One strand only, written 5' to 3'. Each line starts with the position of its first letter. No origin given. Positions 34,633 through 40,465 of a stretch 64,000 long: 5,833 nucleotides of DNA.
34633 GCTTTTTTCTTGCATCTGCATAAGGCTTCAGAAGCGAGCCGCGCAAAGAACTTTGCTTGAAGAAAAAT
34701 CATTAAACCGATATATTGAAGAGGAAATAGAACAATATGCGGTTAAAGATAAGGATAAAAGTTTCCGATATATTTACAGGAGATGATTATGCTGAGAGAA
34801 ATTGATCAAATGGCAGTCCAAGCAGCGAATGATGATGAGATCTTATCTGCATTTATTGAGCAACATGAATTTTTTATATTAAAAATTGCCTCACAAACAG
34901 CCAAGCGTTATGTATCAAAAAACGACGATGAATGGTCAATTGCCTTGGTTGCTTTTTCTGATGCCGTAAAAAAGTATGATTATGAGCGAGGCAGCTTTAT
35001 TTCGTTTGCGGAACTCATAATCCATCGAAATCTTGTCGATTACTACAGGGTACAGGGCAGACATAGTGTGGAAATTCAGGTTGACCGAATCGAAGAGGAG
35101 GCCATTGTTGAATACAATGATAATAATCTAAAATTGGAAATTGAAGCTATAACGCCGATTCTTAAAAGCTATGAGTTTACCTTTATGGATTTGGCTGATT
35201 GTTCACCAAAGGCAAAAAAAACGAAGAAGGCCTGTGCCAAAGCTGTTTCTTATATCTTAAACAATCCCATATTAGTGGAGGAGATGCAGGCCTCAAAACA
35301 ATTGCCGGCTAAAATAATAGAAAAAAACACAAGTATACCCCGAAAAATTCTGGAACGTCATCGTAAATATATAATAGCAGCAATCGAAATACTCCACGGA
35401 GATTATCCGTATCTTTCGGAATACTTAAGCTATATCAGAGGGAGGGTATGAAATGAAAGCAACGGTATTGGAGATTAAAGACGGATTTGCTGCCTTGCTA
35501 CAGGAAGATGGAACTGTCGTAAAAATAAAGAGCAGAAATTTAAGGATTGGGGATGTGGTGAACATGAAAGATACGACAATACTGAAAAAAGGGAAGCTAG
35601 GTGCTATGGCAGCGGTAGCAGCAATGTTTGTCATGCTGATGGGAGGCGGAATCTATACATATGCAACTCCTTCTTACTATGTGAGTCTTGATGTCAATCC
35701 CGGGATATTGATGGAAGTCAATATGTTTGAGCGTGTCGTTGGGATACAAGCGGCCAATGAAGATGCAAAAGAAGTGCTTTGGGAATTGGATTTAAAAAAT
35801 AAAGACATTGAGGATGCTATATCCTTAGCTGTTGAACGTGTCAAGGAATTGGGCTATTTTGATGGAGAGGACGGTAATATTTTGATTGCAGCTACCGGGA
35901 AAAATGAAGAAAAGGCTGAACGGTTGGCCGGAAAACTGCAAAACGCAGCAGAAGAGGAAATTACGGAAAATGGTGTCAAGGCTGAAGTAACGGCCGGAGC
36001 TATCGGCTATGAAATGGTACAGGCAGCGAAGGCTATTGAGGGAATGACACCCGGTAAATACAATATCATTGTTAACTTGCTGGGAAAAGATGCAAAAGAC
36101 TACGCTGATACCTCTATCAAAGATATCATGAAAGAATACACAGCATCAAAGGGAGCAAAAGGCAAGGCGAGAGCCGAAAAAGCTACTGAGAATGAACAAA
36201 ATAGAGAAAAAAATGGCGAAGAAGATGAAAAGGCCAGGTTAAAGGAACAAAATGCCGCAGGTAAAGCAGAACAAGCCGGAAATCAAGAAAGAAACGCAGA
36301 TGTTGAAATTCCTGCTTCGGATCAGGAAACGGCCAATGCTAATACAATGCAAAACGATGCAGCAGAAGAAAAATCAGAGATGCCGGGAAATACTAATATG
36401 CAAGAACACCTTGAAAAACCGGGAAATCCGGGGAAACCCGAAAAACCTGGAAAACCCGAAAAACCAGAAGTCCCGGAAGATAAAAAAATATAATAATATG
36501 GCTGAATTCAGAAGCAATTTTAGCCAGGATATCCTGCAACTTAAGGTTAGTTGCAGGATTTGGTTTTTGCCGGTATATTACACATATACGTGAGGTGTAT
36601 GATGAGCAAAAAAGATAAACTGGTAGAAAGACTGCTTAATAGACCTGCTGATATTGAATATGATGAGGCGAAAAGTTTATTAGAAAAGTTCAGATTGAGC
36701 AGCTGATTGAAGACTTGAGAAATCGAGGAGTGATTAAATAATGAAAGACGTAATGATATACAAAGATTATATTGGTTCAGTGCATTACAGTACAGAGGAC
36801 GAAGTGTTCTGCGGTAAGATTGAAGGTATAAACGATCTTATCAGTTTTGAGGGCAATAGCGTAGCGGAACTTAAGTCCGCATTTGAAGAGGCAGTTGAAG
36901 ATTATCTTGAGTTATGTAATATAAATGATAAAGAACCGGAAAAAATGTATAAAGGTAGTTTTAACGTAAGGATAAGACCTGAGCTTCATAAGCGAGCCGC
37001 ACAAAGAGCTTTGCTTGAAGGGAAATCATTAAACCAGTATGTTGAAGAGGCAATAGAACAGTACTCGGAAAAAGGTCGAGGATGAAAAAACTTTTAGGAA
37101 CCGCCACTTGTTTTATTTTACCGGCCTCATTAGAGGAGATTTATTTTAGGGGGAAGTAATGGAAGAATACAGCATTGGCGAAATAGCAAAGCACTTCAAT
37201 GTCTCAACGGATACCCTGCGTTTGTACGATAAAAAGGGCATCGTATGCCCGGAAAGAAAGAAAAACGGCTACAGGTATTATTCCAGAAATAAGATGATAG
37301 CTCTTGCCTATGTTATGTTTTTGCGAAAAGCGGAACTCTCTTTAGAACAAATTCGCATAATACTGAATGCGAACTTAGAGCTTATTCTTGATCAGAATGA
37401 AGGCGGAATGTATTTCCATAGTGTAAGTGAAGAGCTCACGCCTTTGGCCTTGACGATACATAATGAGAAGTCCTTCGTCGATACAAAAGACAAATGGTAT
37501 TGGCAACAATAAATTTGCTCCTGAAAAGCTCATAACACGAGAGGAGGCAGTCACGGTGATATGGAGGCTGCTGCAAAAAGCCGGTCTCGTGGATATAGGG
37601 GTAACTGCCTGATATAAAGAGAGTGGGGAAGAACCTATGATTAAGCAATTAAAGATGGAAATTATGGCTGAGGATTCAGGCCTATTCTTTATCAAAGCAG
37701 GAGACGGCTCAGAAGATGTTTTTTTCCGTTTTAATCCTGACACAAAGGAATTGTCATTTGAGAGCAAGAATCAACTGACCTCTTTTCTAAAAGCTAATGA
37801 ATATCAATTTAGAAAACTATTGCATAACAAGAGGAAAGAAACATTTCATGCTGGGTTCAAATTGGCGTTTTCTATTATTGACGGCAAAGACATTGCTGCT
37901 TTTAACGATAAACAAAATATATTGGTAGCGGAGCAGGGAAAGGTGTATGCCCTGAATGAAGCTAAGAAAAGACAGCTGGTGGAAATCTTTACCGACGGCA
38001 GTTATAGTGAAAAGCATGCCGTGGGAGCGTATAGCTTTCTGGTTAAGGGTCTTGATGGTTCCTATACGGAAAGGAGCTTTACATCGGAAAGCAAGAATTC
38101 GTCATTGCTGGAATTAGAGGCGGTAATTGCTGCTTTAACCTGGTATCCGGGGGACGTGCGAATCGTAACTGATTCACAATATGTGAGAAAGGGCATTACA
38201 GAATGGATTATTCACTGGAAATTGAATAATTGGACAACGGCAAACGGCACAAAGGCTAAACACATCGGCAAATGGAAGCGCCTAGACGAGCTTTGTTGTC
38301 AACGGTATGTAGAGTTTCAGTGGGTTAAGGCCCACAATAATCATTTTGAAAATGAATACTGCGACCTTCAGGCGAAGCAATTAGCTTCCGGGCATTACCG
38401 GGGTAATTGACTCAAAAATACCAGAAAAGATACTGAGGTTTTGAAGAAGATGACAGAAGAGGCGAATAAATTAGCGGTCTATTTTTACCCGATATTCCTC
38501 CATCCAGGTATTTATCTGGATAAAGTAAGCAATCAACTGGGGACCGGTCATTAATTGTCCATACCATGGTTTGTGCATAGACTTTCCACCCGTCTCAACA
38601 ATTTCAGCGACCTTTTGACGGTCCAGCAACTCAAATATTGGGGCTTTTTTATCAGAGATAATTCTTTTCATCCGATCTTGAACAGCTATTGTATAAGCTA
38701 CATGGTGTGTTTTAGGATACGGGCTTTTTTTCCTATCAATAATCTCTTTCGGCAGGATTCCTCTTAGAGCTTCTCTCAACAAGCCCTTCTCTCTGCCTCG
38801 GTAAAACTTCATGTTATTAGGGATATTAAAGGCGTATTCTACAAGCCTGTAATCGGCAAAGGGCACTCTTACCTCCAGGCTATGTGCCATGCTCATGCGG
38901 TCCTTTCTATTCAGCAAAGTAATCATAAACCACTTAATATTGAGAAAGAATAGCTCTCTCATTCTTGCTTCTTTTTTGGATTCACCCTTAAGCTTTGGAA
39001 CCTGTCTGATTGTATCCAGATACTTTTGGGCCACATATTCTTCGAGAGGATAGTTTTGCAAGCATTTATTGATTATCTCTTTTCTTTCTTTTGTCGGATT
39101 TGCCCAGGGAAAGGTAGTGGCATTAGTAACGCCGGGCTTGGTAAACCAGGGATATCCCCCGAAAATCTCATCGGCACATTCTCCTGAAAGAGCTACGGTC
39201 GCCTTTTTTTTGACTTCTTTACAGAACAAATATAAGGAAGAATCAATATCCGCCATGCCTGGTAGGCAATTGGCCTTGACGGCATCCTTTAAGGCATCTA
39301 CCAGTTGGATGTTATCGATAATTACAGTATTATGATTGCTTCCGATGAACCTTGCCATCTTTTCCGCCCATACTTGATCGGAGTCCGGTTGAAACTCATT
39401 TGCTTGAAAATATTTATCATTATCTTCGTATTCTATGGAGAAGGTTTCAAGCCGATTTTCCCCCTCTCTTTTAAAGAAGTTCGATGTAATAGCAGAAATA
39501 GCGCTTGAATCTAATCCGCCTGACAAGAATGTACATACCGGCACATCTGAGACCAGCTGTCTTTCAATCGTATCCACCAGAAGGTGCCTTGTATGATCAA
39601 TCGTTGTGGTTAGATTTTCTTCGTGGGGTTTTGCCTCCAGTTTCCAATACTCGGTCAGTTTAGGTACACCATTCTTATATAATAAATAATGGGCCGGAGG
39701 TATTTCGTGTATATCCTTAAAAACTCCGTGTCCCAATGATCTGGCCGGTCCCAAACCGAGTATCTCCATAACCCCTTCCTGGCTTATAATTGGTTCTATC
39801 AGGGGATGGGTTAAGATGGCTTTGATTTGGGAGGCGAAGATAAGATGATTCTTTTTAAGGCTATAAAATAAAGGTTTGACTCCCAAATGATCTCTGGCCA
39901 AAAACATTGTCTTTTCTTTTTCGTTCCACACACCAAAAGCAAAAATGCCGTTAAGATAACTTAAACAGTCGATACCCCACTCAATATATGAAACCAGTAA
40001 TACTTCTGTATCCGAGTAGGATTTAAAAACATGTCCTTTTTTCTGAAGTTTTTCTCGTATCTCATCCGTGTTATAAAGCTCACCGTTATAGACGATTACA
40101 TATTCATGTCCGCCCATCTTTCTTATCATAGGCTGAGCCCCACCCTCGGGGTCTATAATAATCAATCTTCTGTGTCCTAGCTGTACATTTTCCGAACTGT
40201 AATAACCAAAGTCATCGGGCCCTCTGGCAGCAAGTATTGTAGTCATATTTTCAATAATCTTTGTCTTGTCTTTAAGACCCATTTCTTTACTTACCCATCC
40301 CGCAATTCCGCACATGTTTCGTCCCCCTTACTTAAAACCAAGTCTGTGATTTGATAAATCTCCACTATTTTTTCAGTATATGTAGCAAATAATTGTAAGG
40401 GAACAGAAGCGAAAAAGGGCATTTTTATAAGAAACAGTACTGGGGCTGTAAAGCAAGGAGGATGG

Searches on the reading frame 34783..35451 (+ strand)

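Call 7: search_protein_families(library=ncbifam, proteins=[window:34783-35451:+], max_evalue=0.00001)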
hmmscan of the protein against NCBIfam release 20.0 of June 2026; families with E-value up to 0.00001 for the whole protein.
window:34783-35451:+ (222 aa): 11 families
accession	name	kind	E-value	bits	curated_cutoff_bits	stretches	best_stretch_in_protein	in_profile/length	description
TIGR02895.1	spore_sigI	equivalog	2.2e-52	178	185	1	15-215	6-219/219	RNA polymerase sigma-I factor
NF006176.0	PRK08311.2-4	equivalog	1e-51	175.7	260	1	14-216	21-237/249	RNA polymerase sigma factor SigI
NF006178.0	PRK08311.2-6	equivalog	1.5e-48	165.4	306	1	7-217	7-233/236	RNA polymerase sigma factor SigI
NF006174.0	PRK08311.2-2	equivalog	7e-46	156.5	319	2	13-120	23-133/252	RNA polymerase sigma factor SigI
NF006170.0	PRK08311.1-1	equivalog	1.3e-44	152.7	271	1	12-216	11-213/221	RNA polymerase sigma factor SigI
NF006172.0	PRK08311.1-3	equivalog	2.5e-44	152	318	1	12-216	22-243/248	RNA polymerase sigma factor SigI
NF006175.0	PRK08311.2-3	subfamily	5e-40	137.5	244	1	13-216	13-235/244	RNA polymerase sigma factor SigI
NF006171.0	PRK08311.1-2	equivalog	2.5e-38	132.2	451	1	6-220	12-234/239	RNA polymerase sigma factor SigI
NF006173.0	PRK08311.2-1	subfamily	1.2e-35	123.1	287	1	16-219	28-246/251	RNA polymerase sigma factor SigI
NF006177.0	PRK08311.2-5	equivalog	8.3e-23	81.2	498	1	20-215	19-228/237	RNA polymerase sigma factor SigI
TIGR02937.1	sigma70-ECF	superfamily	8.5e-10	38.5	42.9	1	21-117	3-97/165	sigma-70 family RNA polymerase sigma factor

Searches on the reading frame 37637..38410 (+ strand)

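Call 7: search_protein_families(library=ncbifam, proteins=[window:37637-38410:+], max_evalue=0.00001)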
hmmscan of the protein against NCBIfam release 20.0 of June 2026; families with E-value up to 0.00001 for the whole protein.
window:37637-38410:+ (257 aa): 3 families
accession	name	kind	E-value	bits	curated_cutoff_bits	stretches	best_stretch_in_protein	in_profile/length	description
NF001236.0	PRK00203.1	equivalog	2.5e-31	108.3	160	1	113-250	3-141/151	ribonuclease HI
NF006433.0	PRK08719.1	subfamily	8.7e-14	51.6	170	1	154-250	49-145/147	ribonuclease H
NF005116.0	PRK06548.1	equivalog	2e-11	44.1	280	1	171-251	61-141/161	ribonuclease H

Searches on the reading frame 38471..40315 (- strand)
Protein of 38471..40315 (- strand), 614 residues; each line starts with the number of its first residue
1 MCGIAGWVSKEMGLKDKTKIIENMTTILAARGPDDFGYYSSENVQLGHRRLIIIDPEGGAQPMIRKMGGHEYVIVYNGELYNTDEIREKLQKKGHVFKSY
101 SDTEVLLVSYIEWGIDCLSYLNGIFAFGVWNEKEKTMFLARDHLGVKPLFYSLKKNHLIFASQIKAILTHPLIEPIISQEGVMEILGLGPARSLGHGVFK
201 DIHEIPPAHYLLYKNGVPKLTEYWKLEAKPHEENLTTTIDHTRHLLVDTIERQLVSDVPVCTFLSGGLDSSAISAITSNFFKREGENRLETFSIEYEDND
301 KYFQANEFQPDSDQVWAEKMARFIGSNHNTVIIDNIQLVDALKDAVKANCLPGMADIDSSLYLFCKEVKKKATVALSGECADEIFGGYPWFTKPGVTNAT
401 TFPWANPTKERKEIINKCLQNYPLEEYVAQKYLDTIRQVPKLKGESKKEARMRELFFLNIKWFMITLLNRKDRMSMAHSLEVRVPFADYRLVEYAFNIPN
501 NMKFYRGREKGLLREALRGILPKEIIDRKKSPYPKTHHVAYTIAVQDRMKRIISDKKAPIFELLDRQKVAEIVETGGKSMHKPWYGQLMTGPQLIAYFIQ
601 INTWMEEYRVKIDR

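Call 7: search_protein_families(library=ncbifam, proteins=[window:38471-40315:-], max_evalue=0.00001)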
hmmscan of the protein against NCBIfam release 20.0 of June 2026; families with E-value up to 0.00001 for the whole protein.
window:38471-40315:- (614 aa): 9 families
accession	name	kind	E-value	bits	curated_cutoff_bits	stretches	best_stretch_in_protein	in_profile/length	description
TIGR01536.1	asn_synth_AEB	equivalog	5.9e-156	520.5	267.1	1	2-533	1-517/517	asparagine synthase (glutamine-hydrolyzing)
TIGR03104.1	trio_amidotrans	equivalog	5.7e-106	355.1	570.1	1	1-576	1-564/589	N-acetylglutaminylglutamine amidotransferase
TIGR03108.1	eps_aminotran_1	hypoth_equivalog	2.3e-102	343.7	816.9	2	1-390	1-376/628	XrtA/PEP-CTERM system amidotransferase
NF006949.0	PRK09431.1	equivalog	3.1e-94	316.5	499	3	1-169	1-167/554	asparagine synthase B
NF033535.1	lass_lactam_cya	exception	1.5e-71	241.9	525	2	1-298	1-297/668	lasso peptide isopeptide bond-forming cyclase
NF033561.1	macrolact_Ik_Al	subfamily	4.6e-12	45.3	300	1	129-282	85-236/561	albusnodin/ikarugamycin family macrolactam cyclase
TIGR01134.1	purF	equivalog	2.6e-10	40.3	350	1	59-166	83-198/432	amidophosphoribosyltransferase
NF001484.0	PRK00331.1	subfamily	1e-08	34.1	381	1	70-170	93-201/601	isomerizing glutamine--fructose-6-phosphate transaminase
TIGR01135.1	glmS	equivalog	3.3e-08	32.5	418.05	1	71-170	93-200/607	glutamine--fructose-6-phosphate transaminase (isomerizing)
